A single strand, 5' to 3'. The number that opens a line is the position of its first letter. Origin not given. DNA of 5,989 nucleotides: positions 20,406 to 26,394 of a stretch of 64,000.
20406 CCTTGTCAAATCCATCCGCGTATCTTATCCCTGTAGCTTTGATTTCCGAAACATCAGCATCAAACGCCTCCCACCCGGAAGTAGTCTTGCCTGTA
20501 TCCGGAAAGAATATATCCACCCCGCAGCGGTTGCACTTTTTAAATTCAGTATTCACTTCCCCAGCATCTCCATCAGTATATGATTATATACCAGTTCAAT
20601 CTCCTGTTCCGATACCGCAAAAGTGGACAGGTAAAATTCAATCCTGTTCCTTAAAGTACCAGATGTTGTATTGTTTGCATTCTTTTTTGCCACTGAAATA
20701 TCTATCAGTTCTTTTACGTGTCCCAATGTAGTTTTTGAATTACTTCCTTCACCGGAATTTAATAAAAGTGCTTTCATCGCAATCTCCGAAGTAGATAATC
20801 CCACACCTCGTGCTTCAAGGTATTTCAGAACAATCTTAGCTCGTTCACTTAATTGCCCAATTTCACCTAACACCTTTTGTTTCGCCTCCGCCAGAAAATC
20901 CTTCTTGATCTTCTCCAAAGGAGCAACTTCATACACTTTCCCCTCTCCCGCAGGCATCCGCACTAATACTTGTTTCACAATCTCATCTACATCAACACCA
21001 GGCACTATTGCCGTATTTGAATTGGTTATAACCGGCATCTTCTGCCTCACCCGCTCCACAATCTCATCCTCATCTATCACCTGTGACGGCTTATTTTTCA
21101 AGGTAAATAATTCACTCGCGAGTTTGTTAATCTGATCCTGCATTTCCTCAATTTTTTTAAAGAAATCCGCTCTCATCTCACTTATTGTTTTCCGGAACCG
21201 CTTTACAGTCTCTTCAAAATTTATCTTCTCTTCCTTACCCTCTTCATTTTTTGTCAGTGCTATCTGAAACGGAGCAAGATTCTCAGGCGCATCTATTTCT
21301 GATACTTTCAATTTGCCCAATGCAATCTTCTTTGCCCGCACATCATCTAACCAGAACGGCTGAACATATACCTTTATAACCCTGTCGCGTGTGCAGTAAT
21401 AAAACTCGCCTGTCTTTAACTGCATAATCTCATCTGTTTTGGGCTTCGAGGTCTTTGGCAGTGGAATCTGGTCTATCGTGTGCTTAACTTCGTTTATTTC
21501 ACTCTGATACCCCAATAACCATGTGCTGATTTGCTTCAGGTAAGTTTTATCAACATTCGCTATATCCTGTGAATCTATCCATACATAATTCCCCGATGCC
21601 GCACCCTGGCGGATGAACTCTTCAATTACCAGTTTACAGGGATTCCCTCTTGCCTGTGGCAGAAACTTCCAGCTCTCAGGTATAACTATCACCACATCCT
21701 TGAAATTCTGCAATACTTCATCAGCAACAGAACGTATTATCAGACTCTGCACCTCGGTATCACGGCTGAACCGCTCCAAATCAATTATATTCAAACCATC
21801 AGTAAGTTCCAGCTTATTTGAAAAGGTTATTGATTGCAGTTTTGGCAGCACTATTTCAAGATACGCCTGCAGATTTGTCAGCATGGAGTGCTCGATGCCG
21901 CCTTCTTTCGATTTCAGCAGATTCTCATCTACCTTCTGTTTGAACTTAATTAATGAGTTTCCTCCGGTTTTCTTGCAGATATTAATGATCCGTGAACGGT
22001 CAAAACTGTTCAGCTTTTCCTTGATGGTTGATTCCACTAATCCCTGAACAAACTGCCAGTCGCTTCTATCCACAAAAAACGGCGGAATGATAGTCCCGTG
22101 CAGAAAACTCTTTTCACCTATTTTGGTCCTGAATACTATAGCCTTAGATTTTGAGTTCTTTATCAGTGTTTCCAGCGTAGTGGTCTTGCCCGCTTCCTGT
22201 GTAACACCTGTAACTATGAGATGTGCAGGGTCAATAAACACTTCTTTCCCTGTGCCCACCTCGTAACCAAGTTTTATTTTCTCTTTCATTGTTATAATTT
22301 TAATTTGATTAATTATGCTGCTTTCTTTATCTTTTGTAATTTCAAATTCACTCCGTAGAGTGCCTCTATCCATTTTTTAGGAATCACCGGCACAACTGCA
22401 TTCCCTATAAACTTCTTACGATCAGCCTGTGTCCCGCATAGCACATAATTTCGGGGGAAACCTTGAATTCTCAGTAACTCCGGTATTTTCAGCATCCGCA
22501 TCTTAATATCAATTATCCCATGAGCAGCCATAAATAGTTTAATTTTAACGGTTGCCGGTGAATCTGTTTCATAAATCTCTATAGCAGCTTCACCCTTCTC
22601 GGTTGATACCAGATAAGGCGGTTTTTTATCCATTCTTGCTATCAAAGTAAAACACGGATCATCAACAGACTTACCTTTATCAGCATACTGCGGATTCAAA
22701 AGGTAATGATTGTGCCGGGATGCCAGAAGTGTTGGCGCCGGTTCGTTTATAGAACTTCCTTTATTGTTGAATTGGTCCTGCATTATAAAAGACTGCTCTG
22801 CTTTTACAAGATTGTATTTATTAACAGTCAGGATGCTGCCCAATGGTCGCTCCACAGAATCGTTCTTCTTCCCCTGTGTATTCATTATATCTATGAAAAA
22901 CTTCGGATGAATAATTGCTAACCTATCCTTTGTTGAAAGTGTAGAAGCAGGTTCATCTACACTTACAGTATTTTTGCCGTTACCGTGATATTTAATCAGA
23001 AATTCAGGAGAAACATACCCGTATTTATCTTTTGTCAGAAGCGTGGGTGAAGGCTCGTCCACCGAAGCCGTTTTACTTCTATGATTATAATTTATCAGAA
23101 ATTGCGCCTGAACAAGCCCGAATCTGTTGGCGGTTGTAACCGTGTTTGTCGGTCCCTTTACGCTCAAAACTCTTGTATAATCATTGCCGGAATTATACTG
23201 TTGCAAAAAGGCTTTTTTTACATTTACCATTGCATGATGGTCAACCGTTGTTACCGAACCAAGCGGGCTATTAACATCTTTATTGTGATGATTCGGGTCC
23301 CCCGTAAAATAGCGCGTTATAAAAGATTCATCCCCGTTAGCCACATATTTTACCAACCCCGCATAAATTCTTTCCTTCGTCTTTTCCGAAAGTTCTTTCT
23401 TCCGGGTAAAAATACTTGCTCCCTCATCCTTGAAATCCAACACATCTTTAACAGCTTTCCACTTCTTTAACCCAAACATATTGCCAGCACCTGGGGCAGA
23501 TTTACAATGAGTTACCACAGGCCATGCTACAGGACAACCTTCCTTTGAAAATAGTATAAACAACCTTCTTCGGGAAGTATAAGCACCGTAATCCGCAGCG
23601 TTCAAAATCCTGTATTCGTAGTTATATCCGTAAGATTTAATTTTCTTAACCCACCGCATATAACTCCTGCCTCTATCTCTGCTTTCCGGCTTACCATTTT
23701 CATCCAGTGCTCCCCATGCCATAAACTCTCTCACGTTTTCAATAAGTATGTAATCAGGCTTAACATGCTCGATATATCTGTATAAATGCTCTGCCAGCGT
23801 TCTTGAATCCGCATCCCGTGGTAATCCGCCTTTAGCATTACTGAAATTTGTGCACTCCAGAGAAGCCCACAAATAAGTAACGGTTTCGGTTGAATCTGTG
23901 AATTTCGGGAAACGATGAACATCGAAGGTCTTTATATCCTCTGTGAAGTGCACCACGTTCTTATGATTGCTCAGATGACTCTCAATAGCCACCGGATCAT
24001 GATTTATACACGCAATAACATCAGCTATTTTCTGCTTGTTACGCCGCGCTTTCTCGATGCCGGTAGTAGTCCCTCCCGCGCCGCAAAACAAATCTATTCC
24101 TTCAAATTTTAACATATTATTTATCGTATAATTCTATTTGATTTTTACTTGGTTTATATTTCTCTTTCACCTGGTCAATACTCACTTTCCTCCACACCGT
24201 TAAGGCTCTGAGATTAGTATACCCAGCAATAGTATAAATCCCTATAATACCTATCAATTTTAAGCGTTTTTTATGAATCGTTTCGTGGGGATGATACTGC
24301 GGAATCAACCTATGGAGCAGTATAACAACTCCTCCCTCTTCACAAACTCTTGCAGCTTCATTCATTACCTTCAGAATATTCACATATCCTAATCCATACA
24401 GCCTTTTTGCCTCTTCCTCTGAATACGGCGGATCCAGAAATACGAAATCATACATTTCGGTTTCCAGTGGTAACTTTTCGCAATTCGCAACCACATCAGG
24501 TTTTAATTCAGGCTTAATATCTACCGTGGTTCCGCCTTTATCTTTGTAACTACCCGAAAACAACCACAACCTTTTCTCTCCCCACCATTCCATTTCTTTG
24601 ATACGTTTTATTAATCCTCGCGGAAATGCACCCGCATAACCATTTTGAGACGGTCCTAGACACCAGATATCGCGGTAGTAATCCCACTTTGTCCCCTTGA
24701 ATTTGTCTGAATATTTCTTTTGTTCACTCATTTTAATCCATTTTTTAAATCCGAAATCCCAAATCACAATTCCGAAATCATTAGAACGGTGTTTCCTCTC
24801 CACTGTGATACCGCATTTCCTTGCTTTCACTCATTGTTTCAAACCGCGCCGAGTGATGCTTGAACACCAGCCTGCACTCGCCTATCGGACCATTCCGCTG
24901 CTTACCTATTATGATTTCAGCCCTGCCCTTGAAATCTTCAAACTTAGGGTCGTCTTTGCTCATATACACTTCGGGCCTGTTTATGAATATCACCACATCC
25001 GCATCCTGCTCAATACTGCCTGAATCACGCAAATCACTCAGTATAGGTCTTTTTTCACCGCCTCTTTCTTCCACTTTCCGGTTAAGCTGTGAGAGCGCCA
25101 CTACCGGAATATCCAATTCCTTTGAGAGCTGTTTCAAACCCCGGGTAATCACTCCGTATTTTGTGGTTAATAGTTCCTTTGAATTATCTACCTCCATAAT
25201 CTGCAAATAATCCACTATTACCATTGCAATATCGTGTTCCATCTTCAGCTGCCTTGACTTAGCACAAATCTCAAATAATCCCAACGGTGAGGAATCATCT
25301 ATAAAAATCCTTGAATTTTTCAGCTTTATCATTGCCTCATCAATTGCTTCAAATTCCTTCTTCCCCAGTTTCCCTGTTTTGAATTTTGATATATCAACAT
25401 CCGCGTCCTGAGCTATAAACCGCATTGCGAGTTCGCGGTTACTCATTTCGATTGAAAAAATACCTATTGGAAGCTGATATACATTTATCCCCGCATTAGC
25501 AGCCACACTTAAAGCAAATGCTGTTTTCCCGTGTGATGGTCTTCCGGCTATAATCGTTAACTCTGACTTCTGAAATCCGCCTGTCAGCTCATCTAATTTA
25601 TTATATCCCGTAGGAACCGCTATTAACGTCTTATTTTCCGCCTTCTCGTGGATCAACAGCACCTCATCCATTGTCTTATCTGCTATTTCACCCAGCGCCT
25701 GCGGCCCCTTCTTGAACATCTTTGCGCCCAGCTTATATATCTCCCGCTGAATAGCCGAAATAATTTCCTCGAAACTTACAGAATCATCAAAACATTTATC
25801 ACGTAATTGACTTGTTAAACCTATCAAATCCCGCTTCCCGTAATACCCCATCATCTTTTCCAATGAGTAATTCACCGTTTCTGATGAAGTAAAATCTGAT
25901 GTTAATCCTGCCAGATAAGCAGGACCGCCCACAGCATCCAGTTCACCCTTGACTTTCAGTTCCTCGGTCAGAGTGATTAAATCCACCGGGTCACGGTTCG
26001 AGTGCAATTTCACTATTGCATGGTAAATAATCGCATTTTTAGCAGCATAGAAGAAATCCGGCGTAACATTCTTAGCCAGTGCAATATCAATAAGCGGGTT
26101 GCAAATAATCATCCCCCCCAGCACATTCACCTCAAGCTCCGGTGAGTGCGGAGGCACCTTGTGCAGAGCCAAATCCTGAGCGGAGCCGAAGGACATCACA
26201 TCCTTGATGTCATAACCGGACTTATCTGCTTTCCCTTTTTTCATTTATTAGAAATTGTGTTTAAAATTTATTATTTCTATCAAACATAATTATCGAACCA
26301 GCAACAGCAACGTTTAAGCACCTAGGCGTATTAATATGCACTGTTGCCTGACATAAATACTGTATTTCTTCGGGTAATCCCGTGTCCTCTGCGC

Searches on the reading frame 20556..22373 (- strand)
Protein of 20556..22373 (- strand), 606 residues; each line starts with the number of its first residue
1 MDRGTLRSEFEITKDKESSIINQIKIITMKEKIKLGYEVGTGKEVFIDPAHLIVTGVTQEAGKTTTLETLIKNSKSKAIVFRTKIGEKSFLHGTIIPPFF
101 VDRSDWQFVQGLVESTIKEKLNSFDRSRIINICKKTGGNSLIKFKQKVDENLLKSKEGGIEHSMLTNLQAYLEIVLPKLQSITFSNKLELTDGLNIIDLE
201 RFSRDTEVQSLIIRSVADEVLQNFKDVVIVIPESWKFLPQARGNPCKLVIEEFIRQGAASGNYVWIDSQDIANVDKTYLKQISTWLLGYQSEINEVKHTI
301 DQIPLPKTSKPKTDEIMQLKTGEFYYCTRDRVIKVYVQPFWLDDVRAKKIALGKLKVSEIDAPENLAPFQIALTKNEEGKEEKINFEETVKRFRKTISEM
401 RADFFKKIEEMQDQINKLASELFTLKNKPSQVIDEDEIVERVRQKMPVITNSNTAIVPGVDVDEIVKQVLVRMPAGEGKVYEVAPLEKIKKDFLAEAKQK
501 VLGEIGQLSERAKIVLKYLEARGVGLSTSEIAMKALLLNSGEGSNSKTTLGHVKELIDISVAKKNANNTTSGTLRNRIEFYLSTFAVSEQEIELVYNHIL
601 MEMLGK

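Call 11: search_protein_families(library=pfam, proteins=[window:20556-22373:-], max_evalue=0.001)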
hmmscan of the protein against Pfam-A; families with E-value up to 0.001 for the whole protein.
window:20556-22373:- (606 aa): 0 families

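Call 12: search_protein_families(library=phrogs, proteins=[window:20556-22373:-], max_evalue=0.001)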
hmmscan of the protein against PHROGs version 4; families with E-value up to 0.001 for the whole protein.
window:20556-22373:- (606 aa): 1 family
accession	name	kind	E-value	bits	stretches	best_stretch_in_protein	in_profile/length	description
phrog_10610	-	unknown function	7.1e-06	27.2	1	384-435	14-65/68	-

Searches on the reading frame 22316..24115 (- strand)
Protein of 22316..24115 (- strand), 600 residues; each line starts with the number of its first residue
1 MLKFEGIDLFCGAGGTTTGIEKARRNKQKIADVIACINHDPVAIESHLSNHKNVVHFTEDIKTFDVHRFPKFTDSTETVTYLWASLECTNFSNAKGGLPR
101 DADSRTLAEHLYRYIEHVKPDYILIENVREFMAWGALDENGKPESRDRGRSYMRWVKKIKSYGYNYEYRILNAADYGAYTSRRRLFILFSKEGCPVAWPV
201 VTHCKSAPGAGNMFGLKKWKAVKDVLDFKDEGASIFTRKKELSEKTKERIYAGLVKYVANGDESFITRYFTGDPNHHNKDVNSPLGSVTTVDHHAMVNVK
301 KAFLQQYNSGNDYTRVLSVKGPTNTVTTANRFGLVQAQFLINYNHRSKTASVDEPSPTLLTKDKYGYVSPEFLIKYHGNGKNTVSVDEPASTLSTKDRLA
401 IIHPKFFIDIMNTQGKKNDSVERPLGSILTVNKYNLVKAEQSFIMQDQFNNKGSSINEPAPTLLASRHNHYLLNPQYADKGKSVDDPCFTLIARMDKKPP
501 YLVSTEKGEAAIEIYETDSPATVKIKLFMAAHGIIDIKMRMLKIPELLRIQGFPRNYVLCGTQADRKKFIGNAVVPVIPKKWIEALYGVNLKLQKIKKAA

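Call 11: search_protein_families(library=pfam, proteins=[window:22316-24115:-], max_evalue=0.001)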
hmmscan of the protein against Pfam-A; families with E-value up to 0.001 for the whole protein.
window:22316-24115:- (600 aa): 1 family
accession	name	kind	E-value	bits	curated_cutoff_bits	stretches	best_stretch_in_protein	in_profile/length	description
PF00145.23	DNA_methylase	-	6.6e-32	111.6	22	2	5-228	2-195/324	C-5 cytosine-specific DNA methylase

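Call 12: search_protein_families(library=phrogs, proteins=[window:22316-24115:-], max_evalue=0.001)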
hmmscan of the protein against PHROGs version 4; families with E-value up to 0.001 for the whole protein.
window:22316-24115:- (600 aa): 7 families
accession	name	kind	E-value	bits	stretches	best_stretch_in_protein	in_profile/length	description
phrog_116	-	other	2.7e-72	245.2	1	6-592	210-495/779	DNA methyltransferase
phrog_363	-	other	8.5e-30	105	1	7-189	57-213/327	DNA methyltransferase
phrog_23072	-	other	9.3e-21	75.8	1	415-585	208-386/400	DNA methyltransferase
phrog_29443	-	unknown function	1.8e-18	67.6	1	7-145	6-136/273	-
phrog_5999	-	other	3.3e-17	63.5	1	7-108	6-100/109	DNA methyltransferase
phrog_13621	-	unknown function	8.3e-07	29.9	1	534-580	49-102/121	-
phrog_32758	-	other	0.00047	20.9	0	159-188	12-41/154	DNA methyltransferase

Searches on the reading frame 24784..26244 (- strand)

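Call 11: search_protein_families(library=pfam, proteins=[window:24784-26244:-], max_evalue=0.001)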
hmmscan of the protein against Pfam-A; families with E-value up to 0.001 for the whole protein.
window:24784-26244:- (487 aa): 4 families
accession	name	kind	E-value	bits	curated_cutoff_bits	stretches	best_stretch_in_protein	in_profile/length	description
PF03796.21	DnaB_C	-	8.5e-91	304.3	27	1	210-469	2-254/255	DnaB-like helicase C terminal domain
PF00772.26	DnaB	-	3.1e-21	75.8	23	1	31-128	2-98/103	DnaB-like helicase N terminal domain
PF06745.19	ATPase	-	2.5e-06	27.5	26.6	1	210-289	1-78/231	KaiC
PF13481.12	AAA_25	-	1.6e-05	25.1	27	1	220-385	25-188/195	AAA domain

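Call 12: search_protein_families(library=phrogs, proteins=[window:24784-26244:-], max_evalue=0.001)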
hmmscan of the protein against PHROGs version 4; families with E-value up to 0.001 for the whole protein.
window:24784-26244:- (487 aa): 11 families
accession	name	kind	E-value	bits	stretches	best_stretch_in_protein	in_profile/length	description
phrog_19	-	DNA, RNA and nucleotide metabolism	2.4e-102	344.8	1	29-478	155-588/621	DnaB-like replicative helicase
phrog_243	-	DNA, RNA and nucleotide metabolism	5.2e-45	154.5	1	210-474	18-271/273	DnaB-like replicative helicase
phrog_11530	-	unknown function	7.5e-43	147.5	1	310-463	3-150/184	-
phrog_239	-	DNA, RNA and nucleotide metabolism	1.6e-41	144.1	1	198-476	330-604/801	DNA primase/helicase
phrog_5482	-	unknown function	4.7e-16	59.5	1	210-480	30-308/341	-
phrog_19347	-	unknown function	8.4e-14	52.7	1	405-469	1-77/79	-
phrog_18375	-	DNA, RNA and nucleotide metabolism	2.4e-09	37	1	202-425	351-578/644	DNA primase/helicase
phrog_97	-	other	3e-08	34.3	1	199-251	39-97/506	UvsX-like recombinase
phrog_8337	-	DNA, RNA and nucleotide metabolism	7.3e-06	26.6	1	203-300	43-140/273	DNA repair protein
phrog_23150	-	unknown function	0.00043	20.9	0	37-248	11-215/217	-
phrog_3213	-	DNA, RNA and nucleotide metabolism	0.00081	19.2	0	154-253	142-249/509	DnaB-like replicative helicase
